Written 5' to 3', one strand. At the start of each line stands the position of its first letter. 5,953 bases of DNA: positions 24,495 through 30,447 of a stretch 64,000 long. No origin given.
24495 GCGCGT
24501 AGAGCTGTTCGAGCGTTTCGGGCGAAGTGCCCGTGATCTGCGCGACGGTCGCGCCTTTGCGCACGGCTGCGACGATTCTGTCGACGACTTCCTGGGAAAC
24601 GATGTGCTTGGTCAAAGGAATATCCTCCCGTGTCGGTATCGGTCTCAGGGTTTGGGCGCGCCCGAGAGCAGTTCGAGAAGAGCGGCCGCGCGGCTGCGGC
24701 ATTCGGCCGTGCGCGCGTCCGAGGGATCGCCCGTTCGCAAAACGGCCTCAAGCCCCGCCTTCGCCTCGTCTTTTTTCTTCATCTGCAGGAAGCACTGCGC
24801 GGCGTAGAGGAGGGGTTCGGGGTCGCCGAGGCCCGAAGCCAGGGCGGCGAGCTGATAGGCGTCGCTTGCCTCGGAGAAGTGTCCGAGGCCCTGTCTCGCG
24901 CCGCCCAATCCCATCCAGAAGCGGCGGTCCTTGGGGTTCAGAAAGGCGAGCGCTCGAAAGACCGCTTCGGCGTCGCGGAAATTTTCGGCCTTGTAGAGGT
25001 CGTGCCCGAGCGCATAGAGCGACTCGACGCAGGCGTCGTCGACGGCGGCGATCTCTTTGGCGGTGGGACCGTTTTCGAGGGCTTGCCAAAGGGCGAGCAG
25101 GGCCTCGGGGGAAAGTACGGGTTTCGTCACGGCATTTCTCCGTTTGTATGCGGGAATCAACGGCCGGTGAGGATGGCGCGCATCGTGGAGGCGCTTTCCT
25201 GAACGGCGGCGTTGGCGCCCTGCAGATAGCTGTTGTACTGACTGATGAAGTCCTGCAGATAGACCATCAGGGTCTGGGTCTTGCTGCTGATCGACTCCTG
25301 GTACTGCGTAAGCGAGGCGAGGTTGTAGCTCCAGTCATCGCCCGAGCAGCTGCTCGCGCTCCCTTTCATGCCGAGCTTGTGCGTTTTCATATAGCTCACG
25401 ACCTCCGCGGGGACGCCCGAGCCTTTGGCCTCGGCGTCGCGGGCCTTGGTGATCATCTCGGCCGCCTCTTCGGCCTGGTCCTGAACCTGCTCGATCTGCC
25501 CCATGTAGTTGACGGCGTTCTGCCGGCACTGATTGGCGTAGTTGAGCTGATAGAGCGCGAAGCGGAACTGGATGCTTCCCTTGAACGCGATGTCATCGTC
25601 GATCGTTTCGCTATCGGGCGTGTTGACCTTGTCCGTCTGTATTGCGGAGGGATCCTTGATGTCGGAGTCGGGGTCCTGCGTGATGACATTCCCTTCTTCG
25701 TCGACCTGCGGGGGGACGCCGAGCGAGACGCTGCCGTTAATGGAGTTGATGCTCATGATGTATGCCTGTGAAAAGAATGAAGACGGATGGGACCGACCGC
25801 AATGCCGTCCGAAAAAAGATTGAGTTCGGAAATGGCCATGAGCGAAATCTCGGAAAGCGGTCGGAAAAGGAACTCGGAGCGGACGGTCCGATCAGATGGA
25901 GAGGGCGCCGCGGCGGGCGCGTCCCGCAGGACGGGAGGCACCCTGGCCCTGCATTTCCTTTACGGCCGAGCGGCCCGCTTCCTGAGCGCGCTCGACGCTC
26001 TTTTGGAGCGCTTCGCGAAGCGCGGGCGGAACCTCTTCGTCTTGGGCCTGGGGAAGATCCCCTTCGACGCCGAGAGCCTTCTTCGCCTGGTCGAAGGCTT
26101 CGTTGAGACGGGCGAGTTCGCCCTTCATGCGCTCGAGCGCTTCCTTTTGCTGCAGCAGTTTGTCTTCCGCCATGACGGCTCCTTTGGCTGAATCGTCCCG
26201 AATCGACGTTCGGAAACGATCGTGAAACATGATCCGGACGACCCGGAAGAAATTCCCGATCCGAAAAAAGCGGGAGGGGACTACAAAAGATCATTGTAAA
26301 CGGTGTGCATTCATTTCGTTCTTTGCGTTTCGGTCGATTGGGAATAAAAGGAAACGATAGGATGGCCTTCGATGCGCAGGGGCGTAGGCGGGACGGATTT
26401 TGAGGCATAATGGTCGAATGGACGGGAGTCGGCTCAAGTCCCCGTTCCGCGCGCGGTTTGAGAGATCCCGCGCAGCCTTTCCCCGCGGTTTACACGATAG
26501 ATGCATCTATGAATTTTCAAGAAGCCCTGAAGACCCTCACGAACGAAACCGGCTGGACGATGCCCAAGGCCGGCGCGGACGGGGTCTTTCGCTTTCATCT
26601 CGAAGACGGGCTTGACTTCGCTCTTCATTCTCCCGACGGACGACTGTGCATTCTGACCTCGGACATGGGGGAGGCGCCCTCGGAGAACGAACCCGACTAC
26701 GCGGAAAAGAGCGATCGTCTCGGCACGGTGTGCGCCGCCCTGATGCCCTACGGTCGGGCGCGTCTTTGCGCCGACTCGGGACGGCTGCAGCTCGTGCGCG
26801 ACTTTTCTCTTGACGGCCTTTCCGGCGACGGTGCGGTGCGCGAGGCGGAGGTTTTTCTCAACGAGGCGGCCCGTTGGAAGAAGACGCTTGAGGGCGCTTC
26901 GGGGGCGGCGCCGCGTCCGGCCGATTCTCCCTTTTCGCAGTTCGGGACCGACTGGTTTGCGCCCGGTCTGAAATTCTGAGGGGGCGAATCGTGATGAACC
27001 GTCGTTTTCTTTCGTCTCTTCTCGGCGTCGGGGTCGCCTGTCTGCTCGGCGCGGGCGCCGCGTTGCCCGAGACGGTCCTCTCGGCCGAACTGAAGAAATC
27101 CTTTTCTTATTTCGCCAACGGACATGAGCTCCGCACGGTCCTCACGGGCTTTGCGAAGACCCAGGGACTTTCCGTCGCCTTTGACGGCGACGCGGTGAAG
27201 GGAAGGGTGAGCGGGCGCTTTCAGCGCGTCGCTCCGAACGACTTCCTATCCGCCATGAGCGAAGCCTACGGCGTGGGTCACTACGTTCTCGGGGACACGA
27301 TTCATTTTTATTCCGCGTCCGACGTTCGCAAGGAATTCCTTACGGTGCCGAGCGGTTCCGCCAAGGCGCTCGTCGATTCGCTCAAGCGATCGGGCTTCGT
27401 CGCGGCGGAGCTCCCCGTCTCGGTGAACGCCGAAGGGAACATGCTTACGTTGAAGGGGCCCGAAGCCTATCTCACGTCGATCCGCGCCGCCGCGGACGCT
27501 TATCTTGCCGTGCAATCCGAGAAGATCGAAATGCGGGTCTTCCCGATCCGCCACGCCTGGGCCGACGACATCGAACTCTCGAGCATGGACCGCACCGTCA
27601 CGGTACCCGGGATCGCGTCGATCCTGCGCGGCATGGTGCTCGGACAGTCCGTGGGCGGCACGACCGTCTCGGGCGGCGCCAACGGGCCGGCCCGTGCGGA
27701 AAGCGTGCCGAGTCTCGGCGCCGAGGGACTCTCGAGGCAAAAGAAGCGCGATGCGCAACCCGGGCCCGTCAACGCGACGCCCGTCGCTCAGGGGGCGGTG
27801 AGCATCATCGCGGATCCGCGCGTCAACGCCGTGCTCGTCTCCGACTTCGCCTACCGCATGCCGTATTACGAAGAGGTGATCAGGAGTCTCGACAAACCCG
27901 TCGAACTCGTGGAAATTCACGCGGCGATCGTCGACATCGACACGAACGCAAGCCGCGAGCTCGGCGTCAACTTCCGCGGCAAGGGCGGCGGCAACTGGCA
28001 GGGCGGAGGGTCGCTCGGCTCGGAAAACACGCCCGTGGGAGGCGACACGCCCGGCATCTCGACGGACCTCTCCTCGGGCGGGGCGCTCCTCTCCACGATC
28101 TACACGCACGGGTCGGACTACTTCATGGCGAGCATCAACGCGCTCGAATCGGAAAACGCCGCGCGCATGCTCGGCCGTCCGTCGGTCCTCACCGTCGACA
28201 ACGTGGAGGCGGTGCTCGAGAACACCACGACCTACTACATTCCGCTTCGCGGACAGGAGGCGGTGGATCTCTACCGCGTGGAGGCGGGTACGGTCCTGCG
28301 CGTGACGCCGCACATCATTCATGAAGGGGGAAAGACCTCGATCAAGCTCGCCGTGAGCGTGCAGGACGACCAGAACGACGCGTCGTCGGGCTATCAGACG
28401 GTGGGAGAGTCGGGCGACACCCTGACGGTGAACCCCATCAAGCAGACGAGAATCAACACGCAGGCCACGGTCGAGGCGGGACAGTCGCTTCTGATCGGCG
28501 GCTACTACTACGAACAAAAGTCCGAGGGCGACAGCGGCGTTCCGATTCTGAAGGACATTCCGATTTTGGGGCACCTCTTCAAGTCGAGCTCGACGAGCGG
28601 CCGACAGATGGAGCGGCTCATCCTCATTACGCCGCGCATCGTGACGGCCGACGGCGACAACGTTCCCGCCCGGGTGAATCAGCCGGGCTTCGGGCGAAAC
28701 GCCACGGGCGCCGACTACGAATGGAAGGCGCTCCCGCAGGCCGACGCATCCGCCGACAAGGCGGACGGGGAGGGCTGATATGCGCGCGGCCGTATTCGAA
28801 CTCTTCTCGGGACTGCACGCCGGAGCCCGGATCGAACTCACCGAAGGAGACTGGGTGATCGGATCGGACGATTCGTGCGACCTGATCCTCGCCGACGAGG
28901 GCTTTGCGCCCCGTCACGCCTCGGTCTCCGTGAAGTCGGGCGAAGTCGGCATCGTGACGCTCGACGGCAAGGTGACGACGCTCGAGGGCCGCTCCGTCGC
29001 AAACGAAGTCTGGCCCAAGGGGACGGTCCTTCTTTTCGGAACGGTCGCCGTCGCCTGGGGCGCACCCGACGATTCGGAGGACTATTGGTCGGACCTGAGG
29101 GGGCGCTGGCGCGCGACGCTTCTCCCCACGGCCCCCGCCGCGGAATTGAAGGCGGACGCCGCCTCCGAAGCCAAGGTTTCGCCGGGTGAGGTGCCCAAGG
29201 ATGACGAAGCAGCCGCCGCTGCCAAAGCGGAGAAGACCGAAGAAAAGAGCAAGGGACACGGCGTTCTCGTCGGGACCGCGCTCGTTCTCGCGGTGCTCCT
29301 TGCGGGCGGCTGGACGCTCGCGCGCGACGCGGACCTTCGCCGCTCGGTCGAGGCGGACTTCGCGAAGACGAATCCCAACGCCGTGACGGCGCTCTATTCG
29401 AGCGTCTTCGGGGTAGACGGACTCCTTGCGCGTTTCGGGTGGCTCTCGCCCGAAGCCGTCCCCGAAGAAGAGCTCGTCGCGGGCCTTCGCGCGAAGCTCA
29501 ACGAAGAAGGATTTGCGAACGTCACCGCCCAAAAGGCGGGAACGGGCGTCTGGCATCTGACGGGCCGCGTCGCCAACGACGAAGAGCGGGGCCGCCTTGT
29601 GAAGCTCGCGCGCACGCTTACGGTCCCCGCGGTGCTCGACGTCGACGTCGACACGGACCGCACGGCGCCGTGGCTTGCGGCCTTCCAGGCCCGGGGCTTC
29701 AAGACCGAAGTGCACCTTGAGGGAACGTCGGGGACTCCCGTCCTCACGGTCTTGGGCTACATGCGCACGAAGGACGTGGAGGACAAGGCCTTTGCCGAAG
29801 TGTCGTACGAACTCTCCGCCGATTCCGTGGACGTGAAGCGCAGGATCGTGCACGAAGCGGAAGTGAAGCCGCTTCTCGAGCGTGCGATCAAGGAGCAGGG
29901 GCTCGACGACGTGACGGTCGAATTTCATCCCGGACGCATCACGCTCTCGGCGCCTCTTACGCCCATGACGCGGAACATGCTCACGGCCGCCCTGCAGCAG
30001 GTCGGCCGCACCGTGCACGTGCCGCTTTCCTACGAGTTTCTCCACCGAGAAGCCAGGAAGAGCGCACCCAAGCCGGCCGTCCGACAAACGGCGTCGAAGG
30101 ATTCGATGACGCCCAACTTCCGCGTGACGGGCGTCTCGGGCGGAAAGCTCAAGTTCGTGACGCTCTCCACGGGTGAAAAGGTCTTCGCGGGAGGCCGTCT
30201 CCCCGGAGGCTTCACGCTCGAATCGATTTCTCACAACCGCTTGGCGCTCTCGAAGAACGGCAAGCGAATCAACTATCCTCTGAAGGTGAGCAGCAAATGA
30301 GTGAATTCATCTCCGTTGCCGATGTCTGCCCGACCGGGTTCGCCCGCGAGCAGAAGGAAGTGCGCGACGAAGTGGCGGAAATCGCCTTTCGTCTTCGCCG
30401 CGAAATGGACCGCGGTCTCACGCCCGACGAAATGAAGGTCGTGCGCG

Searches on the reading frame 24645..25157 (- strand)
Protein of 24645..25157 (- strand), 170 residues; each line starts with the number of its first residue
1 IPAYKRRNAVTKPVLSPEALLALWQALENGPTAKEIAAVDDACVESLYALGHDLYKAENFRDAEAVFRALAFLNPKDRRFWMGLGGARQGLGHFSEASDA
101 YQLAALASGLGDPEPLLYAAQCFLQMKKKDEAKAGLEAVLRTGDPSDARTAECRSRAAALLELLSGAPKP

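Call 7: search_protein_families(library=pfam, proteins=[window:24645-25157:-], max_evalue=0.001)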
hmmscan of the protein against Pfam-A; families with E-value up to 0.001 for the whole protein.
window:24645-25157:- (170 aa): 7 families
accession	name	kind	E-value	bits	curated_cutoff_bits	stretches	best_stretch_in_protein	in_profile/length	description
PF13432.12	TPR_16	-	4.2e-09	37.1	32.7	1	48-87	1-40/65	Tetratricopeptide repeat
PF07719.23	TPR_2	-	1.7e-07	31.3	27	0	45-77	2-34/34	Tetratricopeptide repeat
PF13428.12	TPR_14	-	2.8e-07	31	23.5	1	45-85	2-42/44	Tetratricopeptide repeat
PF14559.12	TPR_19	-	4e-07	30.7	25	0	107-145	19-57/68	Tetratricopeptide repeat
PF00515.34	TPR_1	-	2.9e-05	24.1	27.8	0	45-69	2-26/34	Tetratricopeptide repeat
PF07720.18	TPR_3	-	0.00039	20.9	20.7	0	45-77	2-34/34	Tetratricopeptide repeat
PF12895.13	ANAPC3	-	0.0008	20.1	27.2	0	45-101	24-79/82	Anaphase-promoting complex, cyclosome, subunit 3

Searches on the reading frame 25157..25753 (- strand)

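Call 7: search_protein_families(library=pfam, proteins=[window:25157-25753:-], max_evalue=0.001)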
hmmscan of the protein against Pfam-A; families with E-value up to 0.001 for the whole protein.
window:25157-25753:- (198 aa): 1 family
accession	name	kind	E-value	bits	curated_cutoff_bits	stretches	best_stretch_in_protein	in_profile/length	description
PF06008.19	Laminin_I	-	0.00086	19.5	34.6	0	151-192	163-204/259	Laminin Domain I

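Call 28: search_protein_families(library=pfam, proteins=[window:25157-25753:-], max_evalue=1)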
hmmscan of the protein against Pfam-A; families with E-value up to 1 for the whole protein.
window:25157-25753:- (198 aa): 2 families
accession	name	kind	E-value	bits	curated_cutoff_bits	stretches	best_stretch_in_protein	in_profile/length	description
PF06008.19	Laminin_I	-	0.00086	19.5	34.6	1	151-192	163-204/259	Laminin Domain I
PF10498.14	IFT57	-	0.15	11.4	40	1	135-177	214-256/360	Intra-flagellar transport protein 57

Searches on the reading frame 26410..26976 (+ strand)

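Call 7: search_protein_families(library=pfam, proteins=[window:26410-26976:+], max_evalue=0.001)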
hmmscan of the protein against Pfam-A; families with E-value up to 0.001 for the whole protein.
window:26410-26976:+ (189 aa): 0 families

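Call 28: search_protein_families(library=pfam, proteins=[window:26410-26976:+], max_evalue=1)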
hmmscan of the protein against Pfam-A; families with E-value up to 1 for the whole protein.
window:26410-26976:+ (189 aa): 1 family
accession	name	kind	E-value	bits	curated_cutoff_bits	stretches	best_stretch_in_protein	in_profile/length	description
PF03472.21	Autoind_bind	-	0.19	11.7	23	1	61-108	96-142/149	Autoinducer binding domain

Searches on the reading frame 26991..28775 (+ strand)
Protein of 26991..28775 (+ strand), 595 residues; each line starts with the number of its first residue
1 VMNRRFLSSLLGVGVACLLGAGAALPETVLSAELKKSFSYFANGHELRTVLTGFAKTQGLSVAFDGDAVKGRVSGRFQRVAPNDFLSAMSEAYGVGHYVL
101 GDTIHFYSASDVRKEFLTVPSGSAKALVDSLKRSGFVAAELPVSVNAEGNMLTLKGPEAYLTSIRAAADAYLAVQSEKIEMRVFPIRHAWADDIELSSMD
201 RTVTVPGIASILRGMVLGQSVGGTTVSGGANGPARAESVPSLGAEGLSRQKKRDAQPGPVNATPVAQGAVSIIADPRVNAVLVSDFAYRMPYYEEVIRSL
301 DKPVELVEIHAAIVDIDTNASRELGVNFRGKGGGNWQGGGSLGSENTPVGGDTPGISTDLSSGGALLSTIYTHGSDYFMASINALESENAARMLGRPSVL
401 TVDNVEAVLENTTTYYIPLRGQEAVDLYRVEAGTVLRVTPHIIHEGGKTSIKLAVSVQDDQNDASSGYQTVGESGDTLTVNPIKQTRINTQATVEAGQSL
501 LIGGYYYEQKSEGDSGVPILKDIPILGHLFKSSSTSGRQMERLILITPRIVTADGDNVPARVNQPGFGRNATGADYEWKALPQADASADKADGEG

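Call 7: search_protein_families(library=pfam, proteins=[window:26991-28775:+], max_evalue=0.001)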
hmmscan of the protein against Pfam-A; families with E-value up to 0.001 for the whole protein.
window:26991-28775:+ (595 aa): 2 families
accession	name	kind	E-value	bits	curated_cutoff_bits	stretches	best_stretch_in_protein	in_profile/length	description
PF00263.26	Secretin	-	4.3e-40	137.5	27.5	1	384-551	1-168/169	Bacterial type II and III secretion system protein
PF03958.22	Secretin_N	-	8e-14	52.1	28.2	1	181-304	1-67/69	Bacterial type II/III secretion system short domain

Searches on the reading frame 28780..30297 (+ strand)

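Call 7: search_protein_families(library=pfam, proteins=[window:28780-30297:+], max_evalue=0.001)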
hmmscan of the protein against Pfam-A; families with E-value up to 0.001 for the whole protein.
window:28780-30297:+ (506 aa): 4 families
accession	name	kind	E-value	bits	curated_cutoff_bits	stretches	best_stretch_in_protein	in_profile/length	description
PF16697.10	Yop-YscD_cpl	-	1.9e-13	50.9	33.2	1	8-89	2-86/94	Inner membrane component of T3SS, cytoplasmic domain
PF23893.1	Y4YQ_C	-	2e-05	24.7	27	1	449-497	3-51/53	Uncharacterised protein Y4YQ C-terminal domain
PF00498.31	FHA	-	7.2e-05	23.6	20.7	1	25-87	1-67/67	FHA domain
PF21934.1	Yop-YscD_ppl_3rd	-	0.0004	20.5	24.3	0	365-403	5-44/64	YscD/CdsD-like Bon-like domain 3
